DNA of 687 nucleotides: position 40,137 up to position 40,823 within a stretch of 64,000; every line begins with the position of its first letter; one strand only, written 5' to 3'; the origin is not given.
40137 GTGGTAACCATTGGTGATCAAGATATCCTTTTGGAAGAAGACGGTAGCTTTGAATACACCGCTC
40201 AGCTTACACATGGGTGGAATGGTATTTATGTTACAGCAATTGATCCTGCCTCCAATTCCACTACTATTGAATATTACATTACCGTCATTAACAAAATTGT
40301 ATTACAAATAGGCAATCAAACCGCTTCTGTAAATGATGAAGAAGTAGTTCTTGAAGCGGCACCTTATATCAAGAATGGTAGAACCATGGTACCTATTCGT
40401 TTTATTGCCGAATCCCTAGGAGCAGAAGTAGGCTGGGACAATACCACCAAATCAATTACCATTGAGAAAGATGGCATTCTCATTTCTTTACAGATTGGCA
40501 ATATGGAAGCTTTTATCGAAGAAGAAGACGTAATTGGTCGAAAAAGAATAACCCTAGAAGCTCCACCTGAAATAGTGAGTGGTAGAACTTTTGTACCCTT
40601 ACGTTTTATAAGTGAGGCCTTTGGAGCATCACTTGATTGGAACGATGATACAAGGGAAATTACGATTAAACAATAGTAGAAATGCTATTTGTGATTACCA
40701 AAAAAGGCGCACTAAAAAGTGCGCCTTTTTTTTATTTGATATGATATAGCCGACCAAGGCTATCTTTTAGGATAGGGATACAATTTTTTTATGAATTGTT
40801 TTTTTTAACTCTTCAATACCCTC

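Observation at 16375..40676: Four unrelated secreted proteins share one C-terminal cassette: Ig-like module(s) plus two copper-amine-oxidase-N-like repeats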

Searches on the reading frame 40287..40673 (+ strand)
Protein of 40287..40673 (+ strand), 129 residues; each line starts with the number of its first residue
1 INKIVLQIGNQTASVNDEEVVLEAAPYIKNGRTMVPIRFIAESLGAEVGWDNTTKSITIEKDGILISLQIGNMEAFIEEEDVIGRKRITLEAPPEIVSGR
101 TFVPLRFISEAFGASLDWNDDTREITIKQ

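Call 32: search_solved_structures(query=A1, max_evalue=1, show_alignments=3)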
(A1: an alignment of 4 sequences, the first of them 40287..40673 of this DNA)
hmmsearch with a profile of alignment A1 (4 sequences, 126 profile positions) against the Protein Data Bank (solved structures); distinct sequences matched with E-value up to 1: 9.
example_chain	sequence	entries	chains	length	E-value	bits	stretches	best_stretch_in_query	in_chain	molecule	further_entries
8imd_A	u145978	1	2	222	0.00023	24.4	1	88-122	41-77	Cu/Zn-Superoxide dismutase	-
6ezz_A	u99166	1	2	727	0.0023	21.2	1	34-112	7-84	Primary amine oxidase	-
1jrq_A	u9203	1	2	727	0.0023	21.2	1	34-112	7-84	Copper amine oxidase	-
1d6u_A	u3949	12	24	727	0.0023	21.2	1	34-112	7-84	COPPER AMINE OXIDASE | AMINE OXIDASE | PRIMARY AMINE OXIDASE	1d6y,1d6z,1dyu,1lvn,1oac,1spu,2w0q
6grr_B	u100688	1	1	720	0.0034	20.6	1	34-112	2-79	Amine oxidase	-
1qaf_A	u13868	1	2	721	0.0034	20.6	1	34-112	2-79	PROTEIN (COPPER AMINE OXIDASE)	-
1qal_A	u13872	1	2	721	0.0034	20.6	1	34-112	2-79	COPPER AMINE OXIDASE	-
1qak_A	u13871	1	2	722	0.0034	20.6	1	34-112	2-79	COPPER AMINE OXIDASE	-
6grr_A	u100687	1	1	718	0.0049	20.1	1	34-112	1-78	Amine oxidase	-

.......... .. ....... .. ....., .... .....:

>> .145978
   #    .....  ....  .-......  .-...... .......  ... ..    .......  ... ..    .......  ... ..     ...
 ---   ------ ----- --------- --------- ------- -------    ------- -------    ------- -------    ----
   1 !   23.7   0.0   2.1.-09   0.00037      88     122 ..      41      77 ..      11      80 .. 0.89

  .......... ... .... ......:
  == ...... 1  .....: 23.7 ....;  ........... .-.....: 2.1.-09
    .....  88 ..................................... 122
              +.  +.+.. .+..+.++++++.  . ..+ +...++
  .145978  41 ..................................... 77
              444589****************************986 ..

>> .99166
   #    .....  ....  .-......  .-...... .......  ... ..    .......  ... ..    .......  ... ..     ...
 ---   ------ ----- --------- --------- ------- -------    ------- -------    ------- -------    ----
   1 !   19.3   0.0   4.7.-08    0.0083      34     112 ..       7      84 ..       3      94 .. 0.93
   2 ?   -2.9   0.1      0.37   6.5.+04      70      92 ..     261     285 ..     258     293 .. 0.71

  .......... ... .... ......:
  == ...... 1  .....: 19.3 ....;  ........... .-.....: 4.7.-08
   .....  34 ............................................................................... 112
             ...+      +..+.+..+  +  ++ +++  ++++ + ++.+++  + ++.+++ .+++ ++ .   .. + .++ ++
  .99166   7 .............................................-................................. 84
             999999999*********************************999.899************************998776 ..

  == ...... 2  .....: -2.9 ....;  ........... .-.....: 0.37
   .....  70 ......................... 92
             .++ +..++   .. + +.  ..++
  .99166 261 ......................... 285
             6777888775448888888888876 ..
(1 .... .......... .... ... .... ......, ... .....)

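Call 40: search_protein_representatives(alignment_id=A1)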
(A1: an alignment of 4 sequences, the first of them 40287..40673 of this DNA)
Query: 4 sequences, 126 profile positions. Proteins with E-value up to 0.001 (for the whole library): 55388; up to 1e-10: 38823; up to 1e-30: 1246. The best 150 are listed.
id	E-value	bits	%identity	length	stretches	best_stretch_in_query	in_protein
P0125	1.1e-81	287.2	-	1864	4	7-122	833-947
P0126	8.6e-67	239.1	-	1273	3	12-124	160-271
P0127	1.7e-66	238.1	-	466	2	2-122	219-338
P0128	8.6e-62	222.9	-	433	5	20-124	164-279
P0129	8.2e-61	219.8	-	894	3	7-117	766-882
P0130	2.2e-60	218.4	-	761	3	12-123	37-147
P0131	4.3e-53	194.8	-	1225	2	12-124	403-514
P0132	8.6e-53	193.8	-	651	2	2-124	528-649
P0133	1.2e-52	193.3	-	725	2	3-123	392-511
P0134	1.5e-52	193.1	-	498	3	16-124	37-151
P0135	2.5e-52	192.3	-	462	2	3-123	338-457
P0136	4.9e-52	191.4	-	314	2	3-123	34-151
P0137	2.1e-51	189.3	-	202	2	12-121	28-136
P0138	7.0e-51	187.7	-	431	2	3-123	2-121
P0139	7.7e-51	187.5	-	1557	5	12-124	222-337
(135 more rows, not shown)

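Call 45: find_related_loci(query=A1, collection=genome_contigs, flank=8000)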
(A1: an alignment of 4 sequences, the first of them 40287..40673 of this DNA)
Query A1 (129 aa) in genome_contigs; peptide patterns used: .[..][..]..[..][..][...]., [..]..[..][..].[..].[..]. (x = any residue, [..] = any of these).
596 stretches matched a pattern (row limit reached: there are more); 566 encode a relative of the query (tblastn E <= 1e-3); the best 80 are kept; 80 distinct loci.
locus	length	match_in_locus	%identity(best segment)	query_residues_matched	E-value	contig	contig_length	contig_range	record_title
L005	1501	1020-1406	72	1-129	6e-62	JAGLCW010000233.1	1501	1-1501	MAG: Caldisericia bacterium isolate SW_4_17 ROV167.bin.17.fa_233, whole genome shotgun sequence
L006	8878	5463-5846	65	1-128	1e-52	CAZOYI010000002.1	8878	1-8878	MAG TPA_asm: uncultured Caldisericota bacterium isolate SRP067234_co1_130 genome assembly, contig: k99_971066, whole gen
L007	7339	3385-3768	63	1-129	1e-47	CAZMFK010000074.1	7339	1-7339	MAG TPA_asm: uncultured Caldisericota bacterium isolate SRP241326_co1_77 genome assembly, contig: NODE_12517_length_7339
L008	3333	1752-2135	52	1-128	5e-43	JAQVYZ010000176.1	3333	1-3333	MAG: Caldisericia bacterium isolate STF2_161 NODE_121603_length_3333_cov_1.797567_Sandtown_F2, whole genome shotgun sequ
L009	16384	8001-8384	51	1-128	1e-40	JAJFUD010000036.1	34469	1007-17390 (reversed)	MAG: bacterium isolate bin.371 k141_1561337, whole genome shotgun sequence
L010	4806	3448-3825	51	4-127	7e-35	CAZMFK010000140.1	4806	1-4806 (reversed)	MAG TPA_asm: uncultured Caldisericota bacterium isolate SRP241326_co1_77 genome assembly, contig: NODE_20539_length_4806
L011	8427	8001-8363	50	3-128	5e-34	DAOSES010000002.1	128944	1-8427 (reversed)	MAG TPA_asm: Caldisericia bacterium isolate AMR_MDS_1799 NODE_108_length_128944_cov_15.835548, whole genome shotgun sequ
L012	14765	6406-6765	49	4-129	7e-34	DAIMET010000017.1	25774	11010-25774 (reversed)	MAG TPA_asm: Calditrichota bacterium isolate CTOTU18381 NODE_1168_length_25774_cov_8.750535, whole genome shotgun sequen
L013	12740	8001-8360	51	2-127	9e-37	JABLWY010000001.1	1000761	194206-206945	MAG: Coprothermobacteraceae bacterium isolate Ch108 contig1, whole genome shotgun sequence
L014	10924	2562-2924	47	4-128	5e-33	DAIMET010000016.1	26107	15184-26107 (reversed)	MAG TPA_asm: Calditrichota bacterium isolate CTOTU18381 NODE_1151_length_26107_cov_8.993858, whole genome shotgun sequen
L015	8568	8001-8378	45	2-128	8e-33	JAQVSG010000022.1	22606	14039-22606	MAG: Caldisericia bacterium isolate STF1_269 NODE_5379_length_22606_cov_6.068553_Sandtown_F1, whole genome shotgun seque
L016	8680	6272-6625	48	3-127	2e-32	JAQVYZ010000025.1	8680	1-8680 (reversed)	MAG: Caldisericia bacterium isolate STF2_161 NODE_25874_length_8680_cov_2.236408_Sandtown_F2, whole genome shotgun seque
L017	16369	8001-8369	47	2-129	2e-32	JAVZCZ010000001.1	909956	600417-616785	MAG: Candidatus Woesearchaeota archaeon isolate DRTY-6_201705_bins_90 DRTY-6_201705_bins_90_scaffold_1, whole genome sho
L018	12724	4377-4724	52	2-127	3e-36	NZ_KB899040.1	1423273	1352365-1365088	Coprothermobacter platensis DSM 11748 D890DRAFT_scaffold00001.1, whole genome shotgun sequence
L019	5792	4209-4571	49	3-128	2e-32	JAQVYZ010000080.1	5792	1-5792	MAG: Caldisericia bacterium isolate STF2_161 NODE_49319_length_5792_cov_2.186408_Sandtown_F2, whole genome shotgun seque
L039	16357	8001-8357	44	4-129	3e-28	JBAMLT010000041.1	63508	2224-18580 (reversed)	MAG: Caldisericota bacterium isolate MAG12 ExploCarb_3808S_S2_125_length_63508_cov_4, whole genome shotgun sequence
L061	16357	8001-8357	40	4-128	2e-26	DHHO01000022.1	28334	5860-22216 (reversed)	MAG TPA_asm: Caldiserica bacterium UBA4770 UBA4770_contig_4044, whole genome shotgun sequence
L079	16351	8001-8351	40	6-127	2e-25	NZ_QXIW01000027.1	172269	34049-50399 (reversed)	Candidatus Cryosericum hinesii strain SMC3 SMC3_27, whole genome shotgun sequence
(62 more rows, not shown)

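Call 63: predict_structure(alignment_id=A3)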
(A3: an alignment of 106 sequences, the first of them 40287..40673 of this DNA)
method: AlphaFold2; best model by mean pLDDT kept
length: 129 residues; sequences in the alignment: 106
mean_pLDDT: 95.7   pTM: 0.87
mean pLDDT of the five models: 95.7, 95.5, 95.2, 95.1, 94.1
residues with pLDDT >= 90: 123; 70-90: 6; 50-70: 0; < 50: 0
segments of 3 or more residues with pLDDT < 50: none
pLDDT, mean of each block of 10 residues (from residue 1): 96 97 96 96 96 97 96 96 92 96 95 94 97
secondary structure, 60 per line:
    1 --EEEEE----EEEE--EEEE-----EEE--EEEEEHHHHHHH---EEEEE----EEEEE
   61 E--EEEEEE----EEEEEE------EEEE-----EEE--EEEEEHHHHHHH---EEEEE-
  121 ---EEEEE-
elements in order: E3-7 E12-15 E18-21 E27-29 E32-36 H37-43 E47-51 E56-61 E64-69 E74-79 E86-89 E95-97 E100-104 H105-111 E115-119 E124-128

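Call 67: fold_search(model_id=the predicted structure, library=pdb)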
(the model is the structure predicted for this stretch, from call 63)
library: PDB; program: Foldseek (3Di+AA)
matches with E <= 10: 1091; with E <= 0.001: 13
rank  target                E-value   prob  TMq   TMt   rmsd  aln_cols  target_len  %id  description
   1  1spu_B                1.3e-04  1.00  0.52  0.10   2.0        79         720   25  STRUCTURE OF OXIDOREDUCTASE (released 1997-03-12)
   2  6grr_B                1.8e-04  1.00  0.53  0.10   1.6        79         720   25  Crystal structure of Escherichia coli amine oxidase mutant I342F/E573Q (released 2018-09-05)
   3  6ezz_B                2.7e-04  1.00  0.53  0.10   1.6        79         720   25  Crystal structure of Escherichia coli amine oxidase mutant E573Q (released 2018-08-29)
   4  1oac_A                3.2e-04  1.00  0.52  0.10   2.1        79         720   25  CRYSTAL STRUCTURE OF A QUINOENZYME: COPPER AMINE OXIDASE OF ESCHERICHIA COLI AT 2 ANGSTROEMS RESOLUTION (released 1996-04-03)
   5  1spu_A                4.1e-04  1.00  0.52  0.10   1.6        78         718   24  STRUCTURE OF OXIDOREDUCTASE (released 1997-03-12)
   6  1qaf_B                4.4e-04  1.00  0.53  0.10   1.6        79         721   25  THE ACTIVE SITE BASE CONTROLS COFACTOR REACTIVITY IN ESCHERICHIA COLI AMINE OXIDASE : X-RAY CRYSTALLOGRAPHIC STUDIES W (released 1999-08-23)
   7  1oac_B                4.6e-04  1.00  0.53  0.10   1.6        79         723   25  CRYSTAL STRUCTURE OF A QUINOENZYME: COPPER AMINE OXIDASE OF ESCHERICHIA COLI AT 2 ANGSTROEMS RESOLUTION (released 1996-04-03)
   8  1qak_B                5.1e-04  1.00  0.53  0.10   1.6        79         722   25  THE ACTIVE SITE BASE CONTROLS COFACTOR REACTIVITY IN ESCHERICHIA COLI AMINE OXIDASE : X-RAY CRYSTALLOGRAPHIC STUDIES W (released 1999-08-24)
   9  1qak_A                5.7e-04  1.00  0.53  0.10   1.5        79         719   25  THE ACTIVE SITE BASE CONTROLS COFACTOR REACTIVITY IN ESCHERICHIA COLI AMINE OXIDASE : X-RAY CRYSTALLOGRAPHIC STUDIES W (released 1999-08-24)
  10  1dyu_B                5.7e-04  1.00  0.53  0.10   1.6        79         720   25  The active site base controls cofactor reactivity in Escherichia coli amine oxidase: X-ray crystallographic studies wi (released 2000-02-29)
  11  1jrq_B                7.5e-04  1.00  0.53  0.10   1.6        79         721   25  X-ray Structure Analysis of the Role of the Conserved Tyrosine-369 in Active Site of E. coli Amine Oxidase (released 2001-11-21)
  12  6grr_A                7.9e-04  1.00  0.52  0.10   1.6        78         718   24  Crystal structure of Escherichia coli amine oxidase mutant I342F/E573Q (released 2018-09-05)
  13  1qal_B                7.9e-04  1.00  0.53  0.10   1.6        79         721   25  THE ACTIVE SITE BASE CONTROLS COFACTOR REACTIVITY IN ESCHERICHIA COLI AMINE OXIDASE : X-RAY CRYSTALLOGRAPHIC STUDIES W (released 1999-08-24)
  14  1qaf_A                1.2e-03  1.00  0.52  0.10   1.6        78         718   24  THE ACTIVE SITE BASE CONTROLS COFACTOR REACTIVITY IN ESCHERICHIA COLI AMINE OXIDASE : X-RAY CRYSTALLOGRAPHIC STUDIES W (released 1999-08-23)
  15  1dyu_A                1.2e-03  1.00  0.52  0.10   1.6        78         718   24  The active site base controls cofactor reactivity in Escherichia coli amine oxidase: X-ray crystallographic studies wi (released 2000-02-29)
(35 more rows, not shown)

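Call 76: search_protein_families(library=pfam, alignment_id=A4, max_evalue=0.00001)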
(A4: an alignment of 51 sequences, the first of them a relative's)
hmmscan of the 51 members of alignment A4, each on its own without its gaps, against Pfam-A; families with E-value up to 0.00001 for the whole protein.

A. member 1, L041:2740-3603:+ (288 aa): 1 family
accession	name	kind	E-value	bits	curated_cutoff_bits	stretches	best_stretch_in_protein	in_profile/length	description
PF07833.16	Cu_amine_oxidN1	-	1.4e-47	160.6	24.2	2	169-280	2-108/108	Copper amine oxidase N-terminal domain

B. families by the number of members that match (of 51 scanned): 53 families (the first 25 are shown)
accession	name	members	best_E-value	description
PF07833.16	Cu_amine_oxidN1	51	7.7e-55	Copper amine oxidase N-terminal domain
PF09136.16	Glucodextran_B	22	7.2e-29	Glucodextranase, domain B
PF01436.27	NHL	10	1.5e-64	NHL repeat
PF17170.10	DUF5128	7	3.7e-33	6-bladed beta-propeller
PF06739.17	SBBP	6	8.8e-40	Beta-propeller repeat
PF08450.18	SGL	6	6.1e-21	SMP-30/Gluconolactonase/LRE-like region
PF22544.2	HYDIN_VesB_CFA65-like_Ig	5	4e-15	HYDIN/CFA65/VesB-like, Ig-like domain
PF13570.13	Beta-prop_ACSF4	4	6.1e-65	Beta-alanine-activating enzyme, beta-propeller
PF13360.13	PQQ_2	4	3.4e-45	Outer membrane protein assembly factor BamB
PF01364.23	Peptidase_C25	4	3.8e-34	Peptidase family C25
PF11551.14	Omp28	4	2.3e-09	Outer membrane protein Omp28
PF17936.7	Big_6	4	1.1e-08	Bacterial Ig domain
PF19077.6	Big_13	4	5.7e-08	Bacterial Ig-like domain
PF25778.1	DUF7948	3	2.2e-44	Domain of unknown function (DUF7948)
PF13620.12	CarboxypepD_reg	3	1.9e-27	Carboxypeptidase regulatory-like domain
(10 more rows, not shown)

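Call 84: search_protein_families(library=pfam, proteins=[L039:7911-9482:+, L061:7908-9476:+, L079:7902-9377:+], max_evalue=0.00001)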
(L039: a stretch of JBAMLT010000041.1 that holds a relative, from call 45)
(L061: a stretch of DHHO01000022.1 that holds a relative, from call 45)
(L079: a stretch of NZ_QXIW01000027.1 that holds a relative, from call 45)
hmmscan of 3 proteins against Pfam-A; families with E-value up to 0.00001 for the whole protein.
L039:7911-9482:+ (524 aa): 4 families
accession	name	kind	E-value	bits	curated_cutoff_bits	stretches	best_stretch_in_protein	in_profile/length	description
PF13458.12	Peripla_BP_6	-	4.4e-69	234.2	31.7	1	163-509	1-342/343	Periplasmic binding protein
PF07833.16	Cu_amine_oxidN1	-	2.8e-37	127.4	24.2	1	41-148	1-108/108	Copper amine oxidase N-terminal domain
PF01094.35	ANF_receptor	-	1.3e-19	71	25.4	1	194-447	13-279/353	Receptor family ligand binding region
PF13433.12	Peripla_BP_5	-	5.9e-09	35.9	27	1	164-462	1-295/363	Periplasmic binding protein domain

L061:7908-9476:+ (523 aa): 4 families
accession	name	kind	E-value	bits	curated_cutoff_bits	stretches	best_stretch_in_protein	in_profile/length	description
PF13458.12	Peripla_BP_6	-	9e-68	229.9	31.7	1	165-507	2-340/343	Periplasmic binding protein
PF07833.16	Cu_amine_oxidN1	-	2.6e-39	134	24.2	1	42-149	1-108/108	Copper amine oxidase N-terminal domain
PF01094.35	ANF_receptor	-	1.5e-20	74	25.4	1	192-461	10-294/353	Receptor family ligand binding region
PF13433.12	Peripla_BP_5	-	5.1e-11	42.7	27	1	167-463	3-297/363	Periplasmic binding protein domain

L079:7902-9377:+ (492 aa): 3 families
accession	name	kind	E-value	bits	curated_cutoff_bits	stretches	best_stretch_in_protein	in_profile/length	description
PF07833.16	Cu_amine_oxidN1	-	2.1e-52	176.1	24.2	2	43-149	2-107/108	Copper amine oxidase N-terminal domain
PF13407.12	Peripla_BP_4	-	1.7e-42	146.2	35.1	1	158-443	1-257/258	Periplasmic binding protein domain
PF00532.27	Peripla_BP_1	-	1.5e-08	34.9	22.2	1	156-286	2-128/281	Periplasmic binding proteins and sugar binding domain of LacI family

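Call 87: search_protein_families(library=pfam, proteins=[L039:9526-10287:+, L039:10288-10992:+, L039:10995-11861:+, L039:11864-12799:+, L079:9485-10360:+, L079:10357-11565:+, L079:12115-14211:+], max_evalue=0.00001)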
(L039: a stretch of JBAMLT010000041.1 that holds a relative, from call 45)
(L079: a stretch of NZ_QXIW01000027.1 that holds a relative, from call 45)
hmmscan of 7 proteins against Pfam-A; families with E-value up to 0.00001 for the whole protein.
L039:9526-10287:+ (253 aa): 3 families
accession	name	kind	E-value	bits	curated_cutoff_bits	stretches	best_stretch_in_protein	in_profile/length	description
PF00005.33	ABC_tran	-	3.2e-24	86.5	25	1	23-180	1-136/137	ABC transporter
PF13304.12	AAA_21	-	3e-09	37.8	27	0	35-56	1-22/304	AAA domain, putative AbiEii toxin, Type IV TA system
PF12399.14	BCA_ABC_TP_C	-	3.7e-09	36.4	25.5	1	230-253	2-25/27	Branched-chain amino acid ATP-binding cassette transporter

L039:10288-10992:+ (234 aa): 3 families
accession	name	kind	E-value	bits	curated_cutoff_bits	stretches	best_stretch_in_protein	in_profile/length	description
PF00005.33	ABC_tran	-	4.1e-33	115.3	25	1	18-161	2-136/137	ABC transporter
PF13304.12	AAA_21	-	7.1e-07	30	27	0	30-70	2-31/304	AAA domain, putative AbiEii toxin, Type IV TA system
PF13555.12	AAA_29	-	7.7e-06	26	27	0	18-55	13-50/61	P-loop containing region of AAA domain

L039:10995-11861:+ (288 aa): 1 family
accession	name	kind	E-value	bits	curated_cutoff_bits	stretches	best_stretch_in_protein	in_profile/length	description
PF02653.21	BPD_transp_2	-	8.1e-29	101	26.8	1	7-272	2-269/269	Branched-chain amino acid transport system / permease component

L039:11864-12799:+ (311 aa): 1 family
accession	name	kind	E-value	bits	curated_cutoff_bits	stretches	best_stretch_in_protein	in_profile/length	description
PF02653.21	BPD_transp_2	-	1.4e-38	133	26.8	1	26-290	2-269/269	Branched-chain amino acid transport system / permease component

L079:9485-10360:+ (291 aa): 3 families
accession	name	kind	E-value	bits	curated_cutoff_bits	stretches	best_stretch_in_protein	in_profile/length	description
PF00005.33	ABC_tran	-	4.5e-30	105.5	25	1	51-206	1-137/137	ABC transporter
PF13304.12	AAA_21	-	2.1e-09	38.3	27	0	148-235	173-298/304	AAA domain, putative AbiEii toxin, Type IV TA system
PF02463.25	SMC_N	-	5.7e-07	29.6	40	0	157-250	117-211/220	RecF/RecN/SMC N terminal domain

L079:10357-11565:+ (402 aa): 1 family
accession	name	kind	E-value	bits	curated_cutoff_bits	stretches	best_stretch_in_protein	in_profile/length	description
PF02653.21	BPD_transp_2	-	1.9e-30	106.4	26.8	1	52-387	2-266/269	Branched-chain amino acid transport system / permease component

L079:12115-14211:+ (698 aa): 6 families
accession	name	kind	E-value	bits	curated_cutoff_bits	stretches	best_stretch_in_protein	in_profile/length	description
PF15902.12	Sortilin-Vps10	-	1.3e-25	90.5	33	1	212-314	3-113/446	Sortilin, neurotensin receptor 3,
PF02012.26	BNR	-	4.7e-17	59.6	27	0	606-617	1-12/12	BNR/Asp-box repeat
PF14870.12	PSII_BNR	-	1.8e-09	37.7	27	0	94-266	101-267/303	Photosynthesis system II assembly factor YCF48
PF24316.1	Tli3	-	1e-07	32.8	27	0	603-643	84-126/129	T6SS Tli3 immunity protein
PF19755.4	DUF6242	-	1.3e-07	32.1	29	0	371-435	163-217/217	Domain of unknown function (DUF6242)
PF13088.12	BNR_2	-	3.3e-07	30.4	31.4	0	602-666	137-202/277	BNR repeat-like domain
